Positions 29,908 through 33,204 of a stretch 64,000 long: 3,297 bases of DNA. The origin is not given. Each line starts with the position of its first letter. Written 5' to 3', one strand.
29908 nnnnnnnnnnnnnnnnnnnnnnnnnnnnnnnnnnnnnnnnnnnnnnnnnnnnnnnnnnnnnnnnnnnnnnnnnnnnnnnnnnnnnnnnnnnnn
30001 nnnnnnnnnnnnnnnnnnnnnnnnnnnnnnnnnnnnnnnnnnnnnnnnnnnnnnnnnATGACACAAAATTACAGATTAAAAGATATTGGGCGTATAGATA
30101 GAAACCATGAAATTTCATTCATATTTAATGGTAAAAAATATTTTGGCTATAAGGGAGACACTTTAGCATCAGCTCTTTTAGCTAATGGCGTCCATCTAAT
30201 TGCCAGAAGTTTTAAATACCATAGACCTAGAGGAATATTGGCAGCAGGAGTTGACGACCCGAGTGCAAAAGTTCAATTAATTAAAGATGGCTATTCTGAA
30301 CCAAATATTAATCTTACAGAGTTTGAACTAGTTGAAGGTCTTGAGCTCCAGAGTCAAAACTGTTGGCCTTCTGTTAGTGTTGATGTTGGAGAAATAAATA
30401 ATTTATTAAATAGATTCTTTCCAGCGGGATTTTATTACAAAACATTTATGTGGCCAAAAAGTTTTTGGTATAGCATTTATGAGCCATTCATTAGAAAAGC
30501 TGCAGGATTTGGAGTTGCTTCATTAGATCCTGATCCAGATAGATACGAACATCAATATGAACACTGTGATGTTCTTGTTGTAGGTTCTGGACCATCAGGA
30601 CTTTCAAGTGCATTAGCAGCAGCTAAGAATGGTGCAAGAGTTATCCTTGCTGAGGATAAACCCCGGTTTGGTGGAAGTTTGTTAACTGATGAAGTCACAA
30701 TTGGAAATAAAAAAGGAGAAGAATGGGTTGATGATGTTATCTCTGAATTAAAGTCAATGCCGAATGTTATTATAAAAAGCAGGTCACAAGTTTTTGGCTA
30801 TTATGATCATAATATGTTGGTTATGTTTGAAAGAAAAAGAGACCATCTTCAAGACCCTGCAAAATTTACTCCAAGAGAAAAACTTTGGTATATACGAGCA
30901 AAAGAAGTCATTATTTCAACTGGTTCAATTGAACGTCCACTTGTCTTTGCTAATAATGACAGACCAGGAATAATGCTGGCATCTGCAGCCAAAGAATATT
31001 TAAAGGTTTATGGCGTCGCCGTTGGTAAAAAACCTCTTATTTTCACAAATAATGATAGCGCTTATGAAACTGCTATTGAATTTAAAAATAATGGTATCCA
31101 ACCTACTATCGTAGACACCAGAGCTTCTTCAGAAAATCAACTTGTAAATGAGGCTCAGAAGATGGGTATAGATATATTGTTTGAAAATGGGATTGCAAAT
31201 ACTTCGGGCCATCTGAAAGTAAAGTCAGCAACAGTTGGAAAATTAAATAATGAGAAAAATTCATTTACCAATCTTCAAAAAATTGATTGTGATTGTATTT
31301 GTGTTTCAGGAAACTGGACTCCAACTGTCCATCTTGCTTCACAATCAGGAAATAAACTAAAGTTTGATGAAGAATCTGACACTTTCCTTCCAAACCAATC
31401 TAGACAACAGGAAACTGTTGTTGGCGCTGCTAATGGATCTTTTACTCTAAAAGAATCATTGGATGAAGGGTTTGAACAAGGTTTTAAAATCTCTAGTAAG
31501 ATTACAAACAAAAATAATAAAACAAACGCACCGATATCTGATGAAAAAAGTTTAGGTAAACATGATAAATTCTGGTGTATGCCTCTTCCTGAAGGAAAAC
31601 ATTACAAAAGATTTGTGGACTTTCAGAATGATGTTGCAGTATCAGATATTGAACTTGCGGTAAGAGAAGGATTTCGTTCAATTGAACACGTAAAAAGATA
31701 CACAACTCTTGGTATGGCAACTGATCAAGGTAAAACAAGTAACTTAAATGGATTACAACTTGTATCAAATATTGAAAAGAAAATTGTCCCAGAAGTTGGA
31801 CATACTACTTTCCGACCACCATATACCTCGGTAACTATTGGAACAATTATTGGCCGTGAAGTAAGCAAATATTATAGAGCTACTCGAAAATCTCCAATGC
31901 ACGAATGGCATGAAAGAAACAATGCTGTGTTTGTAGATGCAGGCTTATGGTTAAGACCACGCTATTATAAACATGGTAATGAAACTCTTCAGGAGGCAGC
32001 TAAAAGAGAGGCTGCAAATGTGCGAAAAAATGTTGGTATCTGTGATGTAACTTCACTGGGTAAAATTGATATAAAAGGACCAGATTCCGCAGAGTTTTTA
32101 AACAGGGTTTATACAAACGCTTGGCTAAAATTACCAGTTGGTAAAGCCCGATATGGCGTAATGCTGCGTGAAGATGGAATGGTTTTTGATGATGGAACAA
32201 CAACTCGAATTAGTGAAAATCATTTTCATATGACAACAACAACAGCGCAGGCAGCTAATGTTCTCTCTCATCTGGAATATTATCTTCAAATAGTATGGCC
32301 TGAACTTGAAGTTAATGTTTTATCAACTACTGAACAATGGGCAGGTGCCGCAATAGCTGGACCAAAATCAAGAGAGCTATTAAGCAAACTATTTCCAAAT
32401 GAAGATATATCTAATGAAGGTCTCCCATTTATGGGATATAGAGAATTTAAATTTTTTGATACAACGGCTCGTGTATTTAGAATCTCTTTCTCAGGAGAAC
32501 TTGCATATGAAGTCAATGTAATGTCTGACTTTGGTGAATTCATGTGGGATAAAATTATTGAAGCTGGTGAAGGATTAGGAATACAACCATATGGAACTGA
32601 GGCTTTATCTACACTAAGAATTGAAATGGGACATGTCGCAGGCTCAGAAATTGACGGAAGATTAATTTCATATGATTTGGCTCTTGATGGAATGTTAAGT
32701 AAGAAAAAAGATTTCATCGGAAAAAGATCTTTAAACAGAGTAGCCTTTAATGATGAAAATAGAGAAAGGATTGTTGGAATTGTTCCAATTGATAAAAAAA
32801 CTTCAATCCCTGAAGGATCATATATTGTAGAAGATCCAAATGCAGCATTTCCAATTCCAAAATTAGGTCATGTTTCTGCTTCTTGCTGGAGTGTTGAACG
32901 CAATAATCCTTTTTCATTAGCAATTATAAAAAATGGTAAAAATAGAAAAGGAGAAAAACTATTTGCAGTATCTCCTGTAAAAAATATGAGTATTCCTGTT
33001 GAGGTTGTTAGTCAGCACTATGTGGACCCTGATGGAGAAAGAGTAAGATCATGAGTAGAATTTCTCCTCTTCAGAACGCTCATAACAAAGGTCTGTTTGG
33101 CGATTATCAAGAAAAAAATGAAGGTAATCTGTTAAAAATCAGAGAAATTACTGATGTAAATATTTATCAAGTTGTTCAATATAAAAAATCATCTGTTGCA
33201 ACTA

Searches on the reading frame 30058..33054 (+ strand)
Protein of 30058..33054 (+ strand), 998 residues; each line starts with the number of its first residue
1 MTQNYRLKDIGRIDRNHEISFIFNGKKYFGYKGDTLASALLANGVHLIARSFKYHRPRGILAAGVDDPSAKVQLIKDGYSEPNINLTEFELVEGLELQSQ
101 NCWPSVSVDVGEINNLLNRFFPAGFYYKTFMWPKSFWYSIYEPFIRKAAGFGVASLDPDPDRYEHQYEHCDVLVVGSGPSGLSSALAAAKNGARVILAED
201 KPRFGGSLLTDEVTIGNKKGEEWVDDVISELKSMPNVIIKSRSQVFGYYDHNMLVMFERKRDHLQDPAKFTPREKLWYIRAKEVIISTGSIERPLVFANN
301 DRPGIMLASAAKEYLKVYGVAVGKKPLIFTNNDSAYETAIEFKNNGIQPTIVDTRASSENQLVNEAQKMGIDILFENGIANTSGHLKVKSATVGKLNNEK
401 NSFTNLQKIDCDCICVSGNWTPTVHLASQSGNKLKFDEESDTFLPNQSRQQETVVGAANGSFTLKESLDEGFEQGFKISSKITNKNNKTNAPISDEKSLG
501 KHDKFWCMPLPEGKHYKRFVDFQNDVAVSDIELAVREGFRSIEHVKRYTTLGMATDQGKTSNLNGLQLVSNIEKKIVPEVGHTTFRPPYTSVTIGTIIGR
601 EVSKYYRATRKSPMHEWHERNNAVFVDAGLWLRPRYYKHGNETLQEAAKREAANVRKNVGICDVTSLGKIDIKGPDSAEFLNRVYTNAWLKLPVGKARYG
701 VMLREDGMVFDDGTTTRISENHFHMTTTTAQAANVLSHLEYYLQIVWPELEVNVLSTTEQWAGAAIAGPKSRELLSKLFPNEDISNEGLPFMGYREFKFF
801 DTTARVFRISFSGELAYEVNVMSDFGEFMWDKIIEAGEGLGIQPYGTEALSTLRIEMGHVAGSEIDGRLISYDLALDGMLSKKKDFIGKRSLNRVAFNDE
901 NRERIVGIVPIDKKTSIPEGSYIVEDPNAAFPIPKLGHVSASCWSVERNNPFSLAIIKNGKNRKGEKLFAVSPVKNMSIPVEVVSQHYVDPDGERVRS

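Call 8: search_protein_families(library=pfam, max_evalue=1e-8, proteins=[window:30058-33054:+])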
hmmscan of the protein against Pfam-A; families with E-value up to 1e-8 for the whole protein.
window:30058-33054:+ (998 aa): 5 families
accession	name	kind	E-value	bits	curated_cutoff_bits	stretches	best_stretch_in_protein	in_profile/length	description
PF01571.26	GCV_T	-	9.3e-65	218.8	25.6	1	614-874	1-250/255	Aminomethyltransferase folate-binding domain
PF17806.6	SO_alpha_A3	-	2.8e-32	111.3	23.1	1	517-597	3-83/87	Sarcosine oxidase A3 domain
PF13510.11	Fer2_4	-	6.5e-18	65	22.8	1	18-101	3-81/82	2Fe-2S iron-sulfur cluster binding domain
PF07992.20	Pyr_redox_2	-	8.9e-11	42.2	26.1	1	171-433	2-250/291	Pyridine nucleotide-disulphide oxidoreductase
PF12831.13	FAD_oxidored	-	3.5e-09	36.9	27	1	171-208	1-38/416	FAD dependent oxidoreductase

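Call 65: search_protein_families(library=ncbifam, max_evalue=1e-10, proteins=[window:30058-33054:+])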
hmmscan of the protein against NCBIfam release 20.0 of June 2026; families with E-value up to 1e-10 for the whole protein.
window:30058-33054:+ (998 aa): 6 families
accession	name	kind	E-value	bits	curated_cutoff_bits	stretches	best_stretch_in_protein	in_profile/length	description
TIGR01372.1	soxA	subfamily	0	1312.8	1164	1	3-997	2-995/996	sarcosine oxidase subunit alpha family protein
NF001567.0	PRK00389.1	subfamily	2.6e-45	154.9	300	1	609-990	3-354/359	glycine cleavage system aminomethyltransferase GcvT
NF053776.1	TmaoDeMthMsil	equivalog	3e-40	138.5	1100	1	606-997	382-762/763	trimethylamine N-oxide demethylase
TIGR00528.1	gcvT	equivalog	3e-36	125.1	235.85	1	610-989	2-360/362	glycine cleavage system aminomethyltransferase GcvT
NF010093.0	PRK13579.1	equivalog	2.3e-28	99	459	1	609-990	9-365/371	glycine cleavage system aminomethyltransferase GcvT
NF009133.0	PRK12486.1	equivalog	1.3e-20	73.7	410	1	646-970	42-352/369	dimethylsulfoniopropionate demethylase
